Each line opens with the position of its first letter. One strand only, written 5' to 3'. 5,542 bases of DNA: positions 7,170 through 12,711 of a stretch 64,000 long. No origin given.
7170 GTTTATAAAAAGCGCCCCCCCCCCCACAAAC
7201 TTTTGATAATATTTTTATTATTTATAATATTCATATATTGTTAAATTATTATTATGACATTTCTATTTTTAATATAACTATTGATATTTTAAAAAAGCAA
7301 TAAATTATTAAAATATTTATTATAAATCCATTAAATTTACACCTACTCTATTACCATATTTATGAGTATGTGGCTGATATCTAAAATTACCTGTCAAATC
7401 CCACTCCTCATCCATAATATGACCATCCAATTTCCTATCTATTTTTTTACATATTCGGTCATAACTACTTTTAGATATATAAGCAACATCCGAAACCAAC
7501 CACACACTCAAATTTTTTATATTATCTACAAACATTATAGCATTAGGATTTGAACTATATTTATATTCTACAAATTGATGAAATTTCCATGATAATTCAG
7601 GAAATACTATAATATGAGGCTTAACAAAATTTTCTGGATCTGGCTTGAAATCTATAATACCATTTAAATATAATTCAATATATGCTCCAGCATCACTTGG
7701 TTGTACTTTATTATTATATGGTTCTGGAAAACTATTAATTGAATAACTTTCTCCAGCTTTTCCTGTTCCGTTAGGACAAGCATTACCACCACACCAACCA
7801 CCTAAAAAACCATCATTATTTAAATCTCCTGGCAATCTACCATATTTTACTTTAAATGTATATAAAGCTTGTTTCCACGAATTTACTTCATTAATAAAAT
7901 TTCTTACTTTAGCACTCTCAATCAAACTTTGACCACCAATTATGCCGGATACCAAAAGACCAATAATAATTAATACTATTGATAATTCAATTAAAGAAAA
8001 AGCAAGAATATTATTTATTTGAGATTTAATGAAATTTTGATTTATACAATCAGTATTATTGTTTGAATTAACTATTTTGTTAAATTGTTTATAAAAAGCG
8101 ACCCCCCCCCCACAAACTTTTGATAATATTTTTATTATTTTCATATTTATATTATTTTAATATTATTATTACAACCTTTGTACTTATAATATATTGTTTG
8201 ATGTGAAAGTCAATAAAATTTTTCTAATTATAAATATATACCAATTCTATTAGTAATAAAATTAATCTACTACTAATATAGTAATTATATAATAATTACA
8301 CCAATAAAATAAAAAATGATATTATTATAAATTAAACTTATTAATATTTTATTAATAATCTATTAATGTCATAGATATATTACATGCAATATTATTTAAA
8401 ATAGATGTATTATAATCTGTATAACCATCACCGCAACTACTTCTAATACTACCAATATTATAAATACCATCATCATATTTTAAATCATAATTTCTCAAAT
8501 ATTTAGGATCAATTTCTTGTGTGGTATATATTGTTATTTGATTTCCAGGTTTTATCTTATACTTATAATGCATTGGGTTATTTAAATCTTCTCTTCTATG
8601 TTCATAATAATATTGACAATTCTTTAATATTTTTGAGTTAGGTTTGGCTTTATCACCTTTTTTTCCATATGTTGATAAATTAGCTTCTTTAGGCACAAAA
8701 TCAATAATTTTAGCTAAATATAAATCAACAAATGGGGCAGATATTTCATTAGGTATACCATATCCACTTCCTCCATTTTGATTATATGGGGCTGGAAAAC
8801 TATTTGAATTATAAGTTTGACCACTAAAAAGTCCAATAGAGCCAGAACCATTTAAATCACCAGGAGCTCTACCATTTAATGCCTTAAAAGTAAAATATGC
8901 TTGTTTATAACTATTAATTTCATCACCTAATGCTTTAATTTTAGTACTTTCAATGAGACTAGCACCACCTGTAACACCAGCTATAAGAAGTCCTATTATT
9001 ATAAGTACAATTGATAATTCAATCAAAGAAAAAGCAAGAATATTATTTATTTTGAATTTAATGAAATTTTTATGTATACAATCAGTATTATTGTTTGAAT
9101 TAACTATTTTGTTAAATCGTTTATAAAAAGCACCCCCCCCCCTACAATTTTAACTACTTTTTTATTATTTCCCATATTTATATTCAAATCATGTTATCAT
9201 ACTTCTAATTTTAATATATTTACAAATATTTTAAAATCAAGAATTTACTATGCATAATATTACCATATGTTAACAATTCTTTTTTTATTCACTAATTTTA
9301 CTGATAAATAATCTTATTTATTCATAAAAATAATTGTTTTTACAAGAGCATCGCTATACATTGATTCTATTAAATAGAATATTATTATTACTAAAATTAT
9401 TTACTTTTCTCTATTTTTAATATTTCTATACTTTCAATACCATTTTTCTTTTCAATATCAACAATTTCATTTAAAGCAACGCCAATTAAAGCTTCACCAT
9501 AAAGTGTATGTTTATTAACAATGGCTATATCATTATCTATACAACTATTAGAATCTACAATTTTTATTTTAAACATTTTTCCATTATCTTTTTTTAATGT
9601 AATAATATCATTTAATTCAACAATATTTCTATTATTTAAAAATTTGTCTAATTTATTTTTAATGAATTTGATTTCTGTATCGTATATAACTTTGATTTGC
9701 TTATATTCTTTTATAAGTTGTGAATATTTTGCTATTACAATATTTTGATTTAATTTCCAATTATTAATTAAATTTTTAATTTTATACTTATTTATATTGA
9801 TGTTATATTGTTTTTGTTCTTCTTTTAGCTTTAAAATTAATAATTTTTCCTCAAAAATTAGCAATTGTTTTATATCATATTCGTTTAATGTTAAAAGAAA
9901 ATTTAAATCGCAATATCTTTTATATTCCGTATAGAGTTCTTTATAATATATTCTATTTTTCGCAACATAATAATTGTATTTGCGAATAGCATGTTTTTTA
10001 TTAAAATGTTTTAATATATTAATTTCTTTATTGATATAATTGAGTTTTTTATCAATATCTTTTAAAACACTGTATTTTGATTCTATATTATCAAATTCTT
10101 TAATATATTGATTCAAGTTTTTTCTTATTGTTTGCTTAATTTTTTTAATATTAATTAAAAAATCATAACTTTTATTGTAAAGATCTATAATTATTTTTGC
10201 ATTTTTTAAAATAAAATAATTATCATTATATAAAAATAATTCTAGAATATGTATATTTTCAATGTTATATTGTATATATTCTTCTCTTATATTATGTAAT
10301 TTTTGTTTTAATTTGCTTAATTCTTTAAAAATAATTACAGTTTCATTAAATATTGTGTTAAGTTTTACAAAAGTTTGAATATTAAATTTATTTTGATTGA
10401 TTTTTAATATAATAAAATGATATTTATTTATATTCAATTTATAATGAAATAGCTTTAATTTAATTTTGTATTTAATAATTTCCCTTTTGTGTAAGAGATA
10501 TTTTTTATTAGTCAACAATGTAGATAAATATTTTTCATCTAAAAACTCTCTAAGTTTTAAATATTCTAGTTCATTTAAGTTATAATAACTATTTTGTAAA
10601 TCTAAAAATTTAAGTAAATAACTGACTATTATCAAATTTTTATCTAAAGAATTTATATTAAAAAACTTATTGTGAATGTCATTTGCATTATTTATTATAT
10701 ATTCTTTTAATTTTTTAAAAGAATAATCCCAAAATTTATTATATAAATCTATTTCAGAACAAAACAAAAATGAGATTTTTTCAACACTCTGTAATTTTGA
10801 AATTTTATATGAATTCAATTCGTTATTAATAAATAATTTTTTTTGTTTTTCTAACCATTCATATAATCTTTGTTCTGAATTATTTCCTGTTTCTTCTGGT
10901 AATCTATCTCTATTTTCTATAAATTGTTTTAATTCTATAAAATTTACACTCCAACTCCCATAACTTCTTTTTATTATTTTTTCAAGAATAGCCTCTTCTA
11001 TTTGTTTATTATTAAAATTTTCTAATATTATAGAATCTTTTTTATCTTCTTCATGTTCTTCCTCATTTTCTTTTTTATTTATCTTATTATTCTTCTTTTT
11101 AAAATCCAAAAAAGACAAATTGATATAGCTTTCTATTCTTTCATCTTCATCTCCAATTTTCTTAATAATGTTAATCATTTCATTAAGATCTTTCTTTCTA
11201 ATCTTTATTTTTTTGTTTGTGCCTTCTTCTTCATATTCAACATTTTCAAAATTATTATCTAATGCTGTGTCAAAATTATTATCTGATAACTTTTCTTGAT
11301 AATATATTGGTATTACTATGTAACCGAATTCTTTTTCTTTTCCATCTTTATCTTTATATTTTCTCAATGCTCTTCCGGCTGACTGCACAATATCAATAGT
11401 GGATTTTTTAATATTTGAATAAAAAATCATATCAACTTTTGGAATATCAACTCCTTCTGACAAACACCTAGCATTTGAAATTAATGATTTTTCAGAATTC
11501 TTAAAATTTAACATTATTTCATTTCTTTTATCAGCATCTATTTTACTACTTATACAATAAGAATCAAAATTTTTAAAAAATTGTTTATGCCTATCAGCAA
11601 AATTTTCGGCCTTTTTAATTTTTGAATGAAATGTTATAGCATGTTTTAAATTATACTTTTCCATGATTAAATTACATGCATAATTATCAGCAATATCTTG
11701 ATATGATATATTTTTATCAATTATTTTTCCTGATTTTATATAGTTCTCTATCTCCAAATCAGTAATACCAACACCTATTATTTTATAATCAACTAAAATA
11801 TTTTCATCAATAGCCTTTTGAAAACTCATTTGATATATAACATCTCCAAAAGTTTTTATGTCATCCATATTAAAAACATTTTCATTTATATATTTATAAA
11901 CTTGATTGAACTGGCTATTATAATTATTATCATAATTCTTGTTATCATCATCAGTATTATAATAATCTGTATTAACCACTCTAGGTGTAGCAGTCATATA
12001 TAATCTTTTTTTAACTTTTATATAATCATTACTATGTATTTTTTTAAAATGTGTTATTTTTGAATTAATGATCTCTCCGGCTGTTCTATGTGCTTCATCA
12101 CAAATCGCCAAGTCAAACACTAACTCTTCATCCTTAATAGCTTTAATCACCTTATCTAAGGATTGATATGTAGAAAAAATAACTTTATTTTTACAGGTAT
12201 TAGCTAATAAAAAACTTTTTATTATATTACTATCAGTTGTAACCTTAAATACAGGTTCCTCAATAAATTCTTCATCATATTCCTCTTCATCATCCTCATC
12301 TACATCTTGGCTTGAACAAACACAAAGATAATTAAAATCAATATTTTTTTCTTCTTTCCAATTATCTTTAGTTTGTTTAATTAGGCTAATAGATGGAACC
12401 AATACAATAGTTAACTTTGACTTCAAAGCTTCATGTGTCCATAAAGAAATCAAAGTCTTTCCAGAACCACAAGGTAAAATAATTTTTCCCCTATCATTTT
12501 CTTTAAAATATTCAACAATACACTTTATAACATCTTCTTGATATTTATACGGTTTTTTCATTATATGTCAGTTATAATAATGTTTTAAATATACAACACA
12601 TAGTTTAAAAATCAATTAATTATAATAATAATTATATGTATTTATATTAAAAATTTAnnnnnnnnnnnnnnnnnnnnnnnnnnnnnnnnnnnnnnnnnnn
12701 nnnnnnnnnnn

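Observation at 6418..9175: Three tandem prepilin genes each carry a poly-G tract in the leader-coding region: one ON, two OFF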

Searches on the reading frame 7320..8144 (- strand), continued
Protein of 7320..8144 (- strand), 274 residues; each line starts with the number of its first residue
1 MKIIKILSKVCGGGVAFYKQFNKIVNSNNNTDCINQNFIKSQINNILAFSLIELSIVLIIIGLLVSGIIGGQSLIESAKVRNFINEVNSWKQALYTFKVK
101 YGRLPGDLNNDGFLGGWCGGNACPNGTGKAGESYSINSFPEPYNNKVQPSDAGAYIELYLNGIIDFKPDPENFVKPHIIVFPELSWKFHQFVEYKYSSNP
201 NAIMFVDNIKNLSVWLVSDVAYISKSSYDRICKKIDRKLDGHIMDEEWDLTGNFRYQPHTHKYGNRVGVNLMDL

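Call 48: find_related_loci(query=A1, collection=metagenome_contigs, flank=1500)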
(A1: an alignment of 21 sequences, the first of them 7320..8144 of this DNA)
Query A1 (274 aa) in metagenome_contigs; peptide patterns used: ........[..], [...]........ (x = any residue, [..] = any of these).
600 stretches matched a pattern (row limit reached: there are more); 169 encode a relative of the query (tblastn E <= 1e-3); the best 80 are kept; 80 distinct loci.
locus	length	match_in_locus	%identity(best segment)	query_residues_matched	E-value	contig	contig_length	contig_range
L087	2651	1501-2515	46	34-138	2e-20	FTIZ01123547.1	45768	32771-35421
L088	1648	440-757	41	33-127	2e-17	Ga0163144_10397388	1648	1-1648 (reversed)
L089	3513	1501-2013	33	48-246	4e-17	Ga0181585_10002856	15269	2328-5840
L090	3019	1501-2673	51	32-125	4e-17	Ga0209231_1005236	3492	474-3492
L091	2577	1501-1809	41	35-116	4e-17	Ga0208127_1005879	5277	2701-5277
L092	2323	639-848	56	42-111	6e-17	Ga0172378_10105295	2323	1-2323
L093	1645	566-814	51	48-128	6e-17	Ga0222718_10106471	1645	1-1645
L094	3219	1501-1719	53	48-122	1e-16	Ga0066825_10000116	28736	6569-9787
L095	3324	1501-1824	41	48-165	1e-16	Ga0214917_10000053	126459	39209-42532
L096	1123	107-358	48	34-114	8e-17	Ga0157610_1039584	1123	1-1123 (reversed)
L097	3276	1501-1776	45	36-127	2e-16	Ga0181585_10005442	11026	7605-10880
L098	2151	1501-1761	44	48-134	2e-16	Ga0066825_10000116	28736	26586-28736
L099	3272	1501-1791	45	48-136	2e-16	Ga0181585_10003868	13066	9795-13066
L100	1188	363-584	53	48-119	1e-16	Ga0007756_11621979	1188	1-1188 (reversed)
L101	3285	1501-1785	45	48-140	3e-16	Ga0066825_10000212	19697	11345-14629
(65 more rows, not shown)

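Call 52: find_encoding_contigs(protein=P0026, flank=10000, max_places=4)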
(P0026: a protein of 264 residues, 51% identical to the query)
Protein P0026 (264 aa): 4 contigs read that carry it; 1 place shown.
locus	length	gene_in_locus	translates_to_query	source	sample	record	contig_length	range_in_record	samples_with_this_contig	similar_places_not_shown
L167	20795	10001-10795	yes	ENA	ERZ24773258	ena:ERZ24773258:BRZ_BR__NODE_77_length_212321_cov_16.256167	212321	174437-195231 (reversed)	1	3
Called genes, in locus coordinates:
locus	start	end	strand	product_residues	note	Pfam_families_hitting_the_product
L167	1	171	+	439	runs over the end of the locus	-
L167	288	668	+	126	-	PF06397:Desulfoferrod_N, PF01880:Desulfoferrodox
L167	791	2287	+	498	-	PF00091:Tubulin, PF12327:FtsZ_C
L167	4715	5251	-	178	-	-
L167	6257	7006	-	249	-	-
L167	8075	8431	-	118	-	-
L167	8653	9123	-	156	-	PF00293:NUDIX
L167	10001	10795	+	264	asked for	-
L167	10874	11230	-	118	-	PF19174:DUF5856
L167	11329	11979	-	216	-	PF01965:DJ-1_PfpI (weak)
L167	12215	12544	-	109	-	PF12844:HTH_19, PF01381:HTH_3, PF13560:HTH_31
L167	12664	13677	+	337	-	PF06306:CgtA, PF00535:Glycos_transf_2 (faint)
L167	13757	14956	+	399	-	PF05065:Phage_capsid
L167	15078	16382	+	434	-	PF13570:Beta-prop_ACSF4, PF01011:PQQ (faint), PF13360:PQQ_2, PF03478:Beta-prop_KIB1-4 (faint), PF25293:Beta-prop_EMC1_N (faint)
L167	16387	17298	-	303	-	PF02567:PhzC-PhzF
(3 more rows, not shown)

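Call 53: find_encoding_contigs(protein=P0037, flank=10000, max_places=4)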
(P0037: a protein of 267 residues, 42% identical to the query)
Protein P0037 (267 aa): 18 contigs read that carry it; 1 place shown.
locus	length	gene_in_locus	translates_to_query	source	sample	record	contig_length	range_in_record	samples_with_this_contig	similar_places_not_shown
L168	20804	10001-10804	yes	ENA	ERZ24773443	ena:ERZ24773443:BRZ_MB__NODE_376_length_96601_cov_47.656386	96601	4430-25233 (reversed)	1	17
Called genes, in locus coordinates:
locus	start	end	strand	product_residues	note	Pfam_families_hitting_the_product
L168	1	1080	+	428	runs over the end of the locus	PF07219:HemY_N (weak), PF07719:TPR_2 (faint), PF14559:TPR_19 (faint), PF12895:ANAPC3 (weak)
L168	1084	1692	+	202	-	PF03193:RsgA_GTPase (weak), PF01926:MMR_HSR1, PF02421:FeoB_N, PF00350:Dynamin_N (faint), PF00009:GTP_EFTU (weak)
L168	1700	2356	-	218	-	-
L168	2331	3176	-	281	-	PF05036:SPOR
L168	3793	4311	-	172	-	PF05198:IF3_N, PF00707:IF3_C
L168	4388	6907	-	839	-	PF00133:tRNA-synt_1, PF09334:tRNA-synt_1g, PF13603:tRNA-synt_1_2 (weak), PF08264:Anticodon_1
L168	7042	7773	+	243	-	-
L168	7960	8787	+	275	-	-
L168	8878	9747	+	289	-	-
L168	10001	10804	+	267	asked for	-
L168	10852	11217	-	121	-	-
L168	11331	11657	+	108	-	PF12844:HTH_19 (weak), PF13560:HTH_31 (weak), PF01381:HTH_3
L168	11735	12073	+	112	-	PF09851:SHOCT (weak), PF05154:TM2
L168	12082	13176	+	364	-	PF14281:PDDEXK_4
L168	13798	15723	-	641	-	PF07973:tRNA_SAD, PF00587:tRNA-synt_2b, PF03129:HGTP_anticodon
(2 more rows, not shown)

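Call 72: search_protein_families(library=pfam, proteins=[L007:812-2608:+, L007:312-797:+, L007:3757-4500:+, L007:5166-6287:+, L032:120-1175:+, L007:4697-5149:+], max_evalue=0.001)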
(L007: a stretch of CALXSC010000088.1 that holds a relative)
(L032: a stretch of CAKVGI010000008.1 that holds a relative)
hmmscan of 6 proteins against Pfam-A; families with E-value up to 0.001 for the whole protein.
L007:812-2608:+ (598 aa): 6 families
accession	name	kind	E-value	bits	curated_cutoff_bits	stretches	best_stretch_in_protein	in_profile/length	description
PF00437.27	T2SSE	-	6.8e-124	413.7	24.9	1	204-588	5-370/370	Type II/IV secretion system protein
PF05157.20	MshEN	-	3e-13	50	23.1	1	95-178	7-89/90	MshEN domain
PF13401.12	AAA_22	-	0.00018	22.3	27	1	340-375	4-41/130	AAA domain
PF13604.12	AAA_30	-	0.00055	20.2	27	0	327-372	4-49/191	AAA domain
PF20720.3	nSTAND3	-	0.00073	19.7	27.2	0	341-379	17-55/155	Novel STAND NTPase 3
PF13191.12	AAA_16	-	0.00091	20.2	32.6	0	338-442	22-114/167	AAA ATPase domain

L007:312-797:+ (161 aa): 0 families

L007:3757-4500:+ (247 aa): 1 family
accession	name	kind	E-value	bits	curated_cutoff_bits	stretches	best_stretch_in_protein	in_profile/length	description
PF01618.21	MotA_ExbB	-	1.6e-29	102.6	22.9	1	100-230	9-125/127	MotA/TolQ/ExbB proton channel family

L007:5166-6287:+ (373 aa): 0 families

L032:120-1175:+ (351 aa): 7 families
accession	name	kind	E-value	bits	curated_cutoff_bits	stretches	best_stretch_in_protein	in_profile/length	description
PF00437.27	T2SSE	-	1.5e-46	159.2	24.9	1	5-284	11-287/370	Type II/IV secretion system protein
PF01935.23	DUF87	-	5.4e-05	23.8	23.2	1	133-267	27-159/220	Helicase HerA, central domain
PF13476.12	AAA_23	-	0.0003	21.9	27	1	117-147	17-37/201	AAA domain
PF13401.12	AAA_22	-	0.00043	21.1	27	0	128-169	4-44/130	AAA domain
PF20720.3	nSTAND3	-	0.00059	20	27.2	0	128-171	16-61/155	Novel STAND NTPase 3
PF13191.12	AAA_16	-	0.00072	20.5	32.6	0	121-216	16-119/167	AAA ATPase domain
PF04851.21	ResIII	-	0.00079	19.8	22.5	0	129-244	23-115/164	Type III restriction enzyme, res subunit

L007:4697-5149:+ (150 aa): 1 family
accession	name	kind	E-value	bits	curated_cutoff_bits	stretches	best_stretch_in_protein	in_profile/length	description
PF02472.21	ExbD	-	1.4e-25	90.3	25.4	1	23-146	2-126/128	Biopolymer transport protein ExbD/TolR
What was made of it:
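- a PilB-type ATPase next to a tract-bearing pilin in E20__bin249 (call 72).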

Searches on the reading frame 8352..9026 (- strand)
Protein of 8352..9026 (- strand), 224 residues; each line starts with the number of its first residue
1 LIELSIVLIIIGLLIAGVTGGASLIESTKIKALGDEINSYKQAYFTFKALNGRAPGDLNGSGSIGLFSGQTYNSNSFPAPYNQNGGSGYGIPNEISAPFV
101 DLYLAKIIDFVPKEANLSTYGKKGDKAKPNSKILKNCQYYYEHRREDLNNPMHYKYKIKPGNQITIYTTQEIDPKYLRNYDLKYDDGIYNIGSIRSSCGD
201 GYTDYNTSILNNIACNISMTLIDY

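Call 5: search_protein_families(library=pfam, proteins=[window:8352-9026:-], max_evalue=1)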
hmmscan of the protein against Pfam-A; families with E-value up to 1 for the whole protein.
window:8352-9026:- (224 aa): 0 families

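Call 6: search_protein_families(library=ncbifam, proteins=[window:8352-9026:-], max_evalue=1)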
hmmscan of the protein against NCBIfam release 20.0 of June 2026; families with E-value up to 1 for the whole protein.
window:8352-9026:- (224 aa): 1 family
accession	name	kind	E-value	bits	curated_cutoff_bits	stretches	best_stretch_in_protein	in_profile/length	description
TIGR01710.1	typeII_sec_gspG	equivalog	0.038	14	88.85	1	1-60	5-65/134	type II secretion system major pseudopilin GspG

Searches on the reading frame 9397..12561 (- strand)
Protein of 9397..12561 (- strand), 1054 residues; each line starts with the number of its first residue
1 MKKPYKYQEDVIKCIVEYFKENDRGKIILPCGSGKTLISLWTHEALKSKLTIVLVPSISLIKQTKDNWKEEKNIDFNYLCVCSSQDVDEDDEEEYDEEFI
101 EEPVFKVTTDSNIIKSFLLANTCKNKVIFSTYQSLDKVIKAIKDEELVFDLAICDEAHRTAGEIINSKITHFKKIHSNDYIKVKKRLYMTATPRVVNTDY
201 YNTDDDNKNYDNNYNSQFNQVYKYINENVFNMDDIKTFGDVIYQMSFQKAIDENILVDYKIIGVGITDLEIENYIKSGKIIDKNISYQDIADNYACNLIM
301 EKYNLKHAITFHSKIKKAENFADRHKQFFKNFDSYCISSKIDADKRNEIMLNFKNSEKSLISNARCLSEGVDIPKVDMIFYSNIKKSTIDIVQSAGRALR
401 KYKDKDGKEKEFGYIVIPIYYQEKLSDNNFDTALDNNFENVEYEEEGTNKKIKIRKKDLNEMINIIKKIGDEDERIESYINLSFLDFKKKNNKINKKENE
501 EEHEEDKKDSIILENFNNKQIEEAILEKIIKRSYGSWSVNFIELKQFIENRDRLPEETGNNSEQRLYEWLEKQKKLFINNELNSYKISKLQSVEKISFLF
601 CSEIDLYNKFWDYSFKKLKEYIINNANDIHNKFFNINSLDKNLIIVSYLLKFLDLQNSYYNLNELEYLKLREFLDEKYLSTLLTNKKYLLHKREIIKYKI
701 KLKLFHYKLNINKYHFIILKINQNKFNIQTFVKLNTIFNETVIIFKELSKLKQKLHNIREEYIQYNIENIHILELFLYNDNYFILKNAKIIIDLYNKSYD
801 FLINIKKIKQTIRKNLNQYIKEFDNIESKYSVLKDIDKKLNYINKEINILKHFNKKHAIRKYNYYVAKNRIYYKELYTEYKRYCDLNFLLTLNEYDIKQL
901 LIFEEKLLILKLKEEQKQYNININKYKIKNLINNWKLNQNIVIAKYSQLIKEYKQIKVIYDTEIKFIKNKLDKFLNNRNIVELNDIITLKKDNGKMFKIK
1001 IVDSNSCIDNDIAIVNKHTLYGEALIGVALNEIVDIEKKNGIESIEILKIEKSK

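Call 5: search_protein_families(library=pfam, proteins=[window:9397-12561:-], max_evalue=1)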
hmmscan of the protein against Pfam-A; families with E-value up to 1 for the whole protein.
window:9397-12561:- (1054 aa): 5 families
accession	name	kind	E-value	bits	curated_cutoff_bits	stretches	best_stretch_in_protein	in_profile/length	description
PF04851.21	ResIII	-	3.2e-25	89.4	22.5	1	3-194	3-163/164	Type III restriction enzyme, res subunit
PF00271.37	Helicase_C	-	1.5e-12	48.2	23.5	1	295-400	6-108/110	Helicase conserved C-terminal domain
PF00270.35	DEAD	-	5.2e-10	39.8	26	1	6-194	2-161/167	DEAD/DEAH box helicase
PF03457.19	HA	-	0.0023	18.7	28.4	1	536-593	4-62/64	Helicase associated domain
PF01272.25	GreA_GreB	-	0.077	13.4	26.9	1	979-1051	4-76/77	Transcription elongation factor, GreA/GreB, C-term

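Call 6: search_protein_families(library=ncbifam, proteins=[window:9397-12561:-], max_evalue=1)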
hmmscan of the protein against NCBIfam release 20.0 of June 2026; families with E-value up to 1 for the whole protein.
window:9397-12561:- (1054 aa): 6 families
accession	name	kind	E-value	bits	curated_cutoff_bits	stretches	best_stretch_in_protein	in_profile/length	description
TIGR04095.1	dnd_restrict_1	equivalog_domain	5.9e-19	68.4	600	3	312-432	298-413/451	DNA phosphorothioation system restriction enzyme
NF053632.1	heli_RadD_YejH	equivalog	1.1e-12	47.1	720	2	107-406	70-347/573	DNA repair helicase RadD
NF045503.1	repair_heli_XPB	equivalog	2e-07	29.9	610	1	6-77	186-257/548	DNA repair helicase XPB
NF008744.0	PRK11776.1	equivalog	0.0017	17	524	1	271-400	208-335/460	ATP-dependent RNA helicase DbpA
TIGR00643.1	recG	equivalog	0.005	15.6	659.4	1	314-379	465-530/629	ATP-dependent DNA helicase RecG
NF041063.1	DpdF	equivalog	0.055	12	550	1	26-62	162-200/813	protein DpdF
